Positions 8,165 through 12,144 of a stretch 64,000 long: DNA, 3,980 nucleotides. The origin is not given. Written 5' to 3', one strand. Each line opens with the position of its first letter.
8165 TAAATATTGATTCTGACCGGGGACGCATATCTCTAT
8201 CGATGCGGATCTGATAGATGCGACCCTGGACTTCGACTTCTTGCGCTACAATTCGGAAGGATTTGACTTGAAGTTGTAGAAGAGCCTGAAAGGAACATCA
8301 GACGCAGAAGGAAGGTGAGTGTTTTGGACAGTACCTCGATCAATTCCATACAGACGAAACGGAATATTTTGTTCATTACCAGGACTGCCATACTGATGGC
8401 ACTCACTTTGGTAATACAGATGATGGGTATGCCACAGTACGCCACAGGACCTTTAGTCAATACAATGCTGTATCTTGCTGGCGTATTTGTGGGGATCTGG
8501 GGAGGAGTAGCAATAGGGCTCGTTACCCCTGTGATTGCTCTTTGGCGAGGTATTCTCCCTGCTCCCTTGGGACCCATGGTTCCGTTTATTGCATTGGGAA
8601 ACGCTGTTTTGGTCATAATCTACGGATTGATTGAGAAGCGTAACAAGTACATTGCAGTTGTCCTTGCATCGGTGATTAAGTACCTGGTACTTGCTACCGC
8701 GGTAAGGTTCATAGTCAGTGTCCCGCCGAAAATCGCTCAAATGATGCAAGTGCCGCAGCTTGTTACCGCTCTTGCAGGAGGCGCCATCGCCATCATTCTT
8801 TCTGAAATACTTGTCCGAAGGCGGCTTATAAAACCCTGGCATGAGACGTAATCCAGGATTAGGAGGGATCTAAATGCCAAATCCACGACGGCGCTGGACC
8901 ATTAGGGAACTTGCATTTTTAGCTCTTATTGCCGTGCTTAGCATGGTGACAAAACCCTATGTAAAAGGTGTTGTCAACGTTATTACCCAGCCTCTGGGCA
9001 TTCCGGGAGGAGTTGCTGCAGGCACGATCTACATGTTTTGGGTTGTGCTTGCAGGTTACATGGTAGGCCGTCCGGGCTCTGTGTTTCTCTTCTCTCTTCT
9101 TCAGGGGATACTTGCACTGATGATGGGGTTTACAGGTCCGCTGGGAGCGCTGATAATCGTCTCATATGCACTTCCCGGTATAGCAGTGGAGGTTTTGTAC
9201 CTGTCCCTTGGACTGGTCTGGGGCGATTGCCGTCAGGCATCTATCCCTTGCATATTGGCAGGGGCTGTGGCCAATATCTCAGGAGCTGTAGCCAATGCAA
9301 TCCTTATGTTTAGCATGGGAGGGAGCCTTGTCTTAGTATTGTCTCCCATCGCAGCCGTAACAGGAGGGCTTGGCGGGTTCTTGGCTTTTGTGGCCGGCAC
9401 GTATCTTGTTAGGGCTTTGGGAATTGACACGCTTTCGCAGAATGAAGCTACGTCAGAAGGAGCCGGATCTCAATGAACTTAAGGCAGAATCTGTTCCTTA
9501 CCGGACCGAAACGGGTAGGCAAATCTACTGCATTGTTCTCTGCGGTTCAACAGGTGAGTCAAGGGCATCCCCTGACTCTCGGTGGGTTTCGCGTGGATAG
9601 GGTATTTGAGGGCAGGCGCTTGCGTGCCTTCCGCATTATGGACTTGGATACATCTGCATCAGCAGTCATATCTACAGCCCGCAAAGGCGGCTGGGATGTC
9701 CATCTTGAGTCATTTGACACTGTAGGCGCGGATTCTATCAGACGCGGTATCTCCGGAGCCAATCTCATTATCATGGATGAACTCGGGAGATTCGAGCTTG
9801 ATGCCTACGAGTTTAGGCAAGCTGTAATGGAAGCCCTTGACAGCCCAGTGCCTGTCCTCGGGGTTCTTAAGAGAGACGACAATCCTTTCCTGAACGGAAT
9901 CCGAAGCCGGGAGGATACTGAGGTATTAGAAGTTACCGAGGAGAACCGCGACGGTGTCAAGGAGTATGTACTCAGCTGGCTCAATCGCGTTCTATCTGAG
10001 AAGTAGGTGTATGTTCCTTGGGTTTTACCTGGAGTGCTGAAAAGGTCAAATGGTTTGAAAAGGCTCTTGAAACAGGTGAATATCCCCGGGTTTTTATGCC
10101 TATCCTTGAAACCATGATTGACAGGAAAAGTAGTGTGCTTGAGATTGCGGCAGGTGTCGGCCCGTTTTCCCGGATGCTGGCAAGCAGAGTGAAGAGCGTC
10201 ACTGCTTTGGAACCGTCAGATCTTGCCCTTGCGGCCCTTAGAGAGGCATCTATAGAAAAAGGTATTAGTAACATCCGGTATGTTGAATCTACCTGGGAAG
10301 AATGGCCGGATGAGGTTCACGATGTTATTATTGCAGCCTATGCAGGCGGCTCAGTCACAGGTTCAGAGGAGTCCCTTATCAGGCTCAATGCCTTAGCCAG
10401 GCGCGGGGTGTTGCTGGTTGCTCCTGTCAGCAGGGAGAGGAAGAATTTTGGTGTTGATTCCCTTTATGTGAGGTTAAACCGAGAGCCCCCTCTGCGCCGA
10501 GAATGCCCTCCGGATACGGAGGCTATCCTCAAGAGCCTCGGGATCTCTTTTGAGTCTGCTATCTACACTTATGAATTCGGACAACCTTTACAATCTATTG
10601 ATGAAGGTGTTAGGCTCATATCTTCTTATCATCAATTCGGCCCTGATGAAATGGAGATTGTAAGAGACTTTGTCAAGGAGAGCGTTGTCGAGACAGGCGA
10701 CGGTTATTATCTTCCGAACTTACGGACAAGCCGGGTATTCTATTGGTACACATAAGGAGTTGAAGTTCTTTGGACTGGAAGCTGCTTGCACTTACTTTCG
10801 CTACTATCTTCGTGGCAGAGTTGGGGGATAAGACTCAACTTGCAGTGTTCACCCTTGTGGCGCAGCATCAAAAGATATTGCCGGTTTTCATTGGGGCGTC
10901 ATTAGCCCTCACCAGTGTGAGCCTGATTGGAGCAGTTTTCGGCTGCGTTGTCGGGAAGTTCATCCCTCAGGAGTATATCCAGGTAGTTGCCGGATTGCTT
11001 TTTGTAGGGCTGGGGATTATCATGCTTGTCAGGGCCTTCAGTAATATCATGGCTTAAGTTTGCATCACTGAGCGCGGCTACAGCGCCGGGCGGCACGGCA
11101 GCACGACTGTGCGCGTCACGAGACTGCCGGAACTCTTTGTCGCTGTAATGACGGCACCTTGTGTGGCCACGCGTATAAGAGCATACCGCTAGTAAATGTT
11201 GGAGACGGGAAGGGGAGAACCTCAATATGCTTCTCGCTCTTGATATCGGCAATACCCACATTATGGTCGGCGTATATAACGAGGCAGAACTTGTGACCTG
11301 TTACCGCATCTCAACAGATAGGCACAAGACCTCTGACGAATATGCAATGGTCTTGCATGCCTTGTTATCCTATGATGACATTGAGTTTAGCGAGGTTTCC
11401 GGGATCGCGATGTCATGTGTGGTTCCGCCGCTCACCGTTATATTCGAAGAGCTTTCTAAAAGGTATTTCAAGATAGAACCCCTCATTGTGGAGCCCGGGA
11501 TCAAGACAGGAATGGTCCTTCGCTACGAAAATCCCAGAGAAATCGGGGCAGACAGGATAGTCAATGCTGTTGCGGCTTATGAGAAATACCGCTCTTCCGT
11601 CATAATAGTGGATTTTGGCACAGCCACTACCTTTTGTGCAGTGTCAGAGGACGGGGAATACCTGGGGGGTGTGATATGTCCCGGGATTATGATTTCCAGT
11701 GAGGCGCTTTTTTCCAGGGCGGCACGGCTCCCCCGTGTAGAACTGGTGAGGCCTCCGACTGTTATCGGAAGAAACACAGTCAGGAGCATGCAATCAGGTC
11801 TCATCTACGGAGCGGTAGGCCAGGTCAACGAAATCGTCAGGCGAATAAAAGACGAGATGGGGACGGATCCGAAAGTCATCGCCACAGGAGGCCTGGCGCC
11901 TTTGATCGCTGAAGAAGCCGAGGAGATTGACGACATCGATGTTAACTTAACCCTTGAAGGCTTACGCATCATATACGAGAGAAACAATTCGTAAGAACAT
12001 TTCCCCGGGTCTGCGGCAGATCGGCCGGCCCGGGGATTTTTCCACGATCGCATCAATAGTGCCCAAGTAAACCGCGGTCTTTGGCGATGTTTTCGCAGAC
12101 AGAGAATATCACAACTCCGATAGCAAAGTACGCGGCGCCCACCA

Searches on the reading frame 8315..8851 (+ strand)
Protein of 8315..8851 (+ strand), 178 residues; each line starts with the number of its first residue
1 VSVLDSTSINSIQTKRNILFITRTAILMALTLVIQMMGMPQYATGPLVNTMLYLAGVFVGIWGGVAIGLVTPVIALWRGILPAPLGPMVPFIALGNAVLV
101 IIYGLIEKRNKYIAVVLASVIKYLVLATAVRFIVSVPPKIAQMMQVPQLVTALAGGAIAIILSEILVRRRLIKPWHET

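Call 71: search_protein_families(library=pfam, proteins=[window:8315-8851:+])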
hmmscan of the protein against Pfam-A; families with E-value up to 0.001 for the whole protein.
window:8315-8851:+ (178 aa): 1 family
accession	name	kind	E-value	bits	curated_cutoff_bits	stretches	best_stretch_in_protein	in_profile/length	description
PF12822.12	ECF_trnsprt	-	7.4e-09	36.3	30.7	1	20-167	2-169/169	ECF transporter, substrate-specific component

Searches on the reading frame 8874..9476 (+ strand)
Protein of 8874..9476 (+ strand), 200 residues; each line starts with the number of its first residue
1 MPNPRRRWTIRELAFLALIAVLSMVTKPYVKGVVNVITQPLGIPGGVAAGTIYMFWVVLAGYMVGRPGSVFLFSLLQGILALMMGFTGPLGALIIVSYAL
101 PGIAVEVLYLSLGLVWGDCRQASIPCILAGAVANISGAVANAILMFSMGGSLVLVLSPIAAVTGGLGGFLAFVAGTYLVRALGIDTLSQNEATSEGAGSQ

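Call 71: search_protein_families(library=pfam, proteins=[window:8874-9476:+])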
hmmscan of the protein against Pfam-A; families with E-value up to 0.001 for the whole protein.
window:8874-9476:+ (200 aa): 1 family
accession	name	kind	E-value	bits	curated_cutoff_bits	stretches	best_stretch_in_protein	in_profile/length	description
PF09819.14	ABC_cobalt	-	1.7e-08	35.1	25.2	1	12-113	2-102/121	ABC-type cobalt transport system, permease component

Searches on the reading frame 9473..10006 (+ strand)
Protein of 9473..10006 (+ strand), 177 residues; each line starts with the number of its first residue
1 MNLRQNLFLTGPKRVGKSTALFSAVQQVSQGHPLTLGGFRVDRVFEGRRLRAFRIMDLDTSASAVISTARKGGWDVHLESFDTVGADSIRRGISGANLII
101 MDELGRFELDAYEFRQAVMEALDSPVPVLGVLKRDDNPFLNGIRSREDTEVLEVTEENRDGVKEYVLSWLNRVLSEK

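Call 71: search_protein_families(library=pfam, proteins=[window:9473-10006:+])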
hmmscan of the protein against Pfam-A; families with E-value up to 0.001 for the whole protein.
window:9473-10006:+ (177 aa): 1 family
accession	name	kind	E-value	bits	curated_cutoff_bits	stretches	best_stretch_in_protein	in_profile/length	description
PF03266.21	NTPase_1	-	1.8e-33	116.2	23.9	1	6-166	1-167/168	NTPase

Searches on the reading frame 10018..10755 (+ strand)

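Call 71: search_protein_families(library=pfam, proteins=[window:10018-10755:+])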
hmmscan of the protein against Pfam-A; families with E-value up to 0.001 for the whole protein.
window:10018-10755:+ (245 aa): 3 families
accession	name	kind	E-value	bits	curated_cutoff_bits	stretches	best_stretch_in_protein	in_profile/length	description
PF13649.12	Methyltransf_25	-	2.3e-07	31.8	27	1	40-109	1-73/97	Methyltransferase domain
PF08241.18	Methyltransf_11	-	3.1e-05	25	21.2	1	41-109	1-69/95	Methyltransferase domain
PF00398.26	RrnaAD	-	6.5e-05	22.6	24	1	34-80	28-73/263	Ribosomal RNA adenine dimethylase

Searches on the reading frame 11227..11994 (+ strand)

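Call 71: search_protein_families(library=pfam, proteins=[window:11227-11994:+])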
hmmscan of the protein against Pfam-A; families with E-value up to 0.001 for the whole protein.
window:11227-11994:+ (255 aa): 1 family
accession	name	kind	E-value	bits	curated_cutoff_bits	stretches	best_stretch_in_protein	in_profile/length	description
PF03309.20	Pan_kinase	-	2.2e-76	256.7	24.7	1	2-206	1-205/205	Type III pantothenate kinase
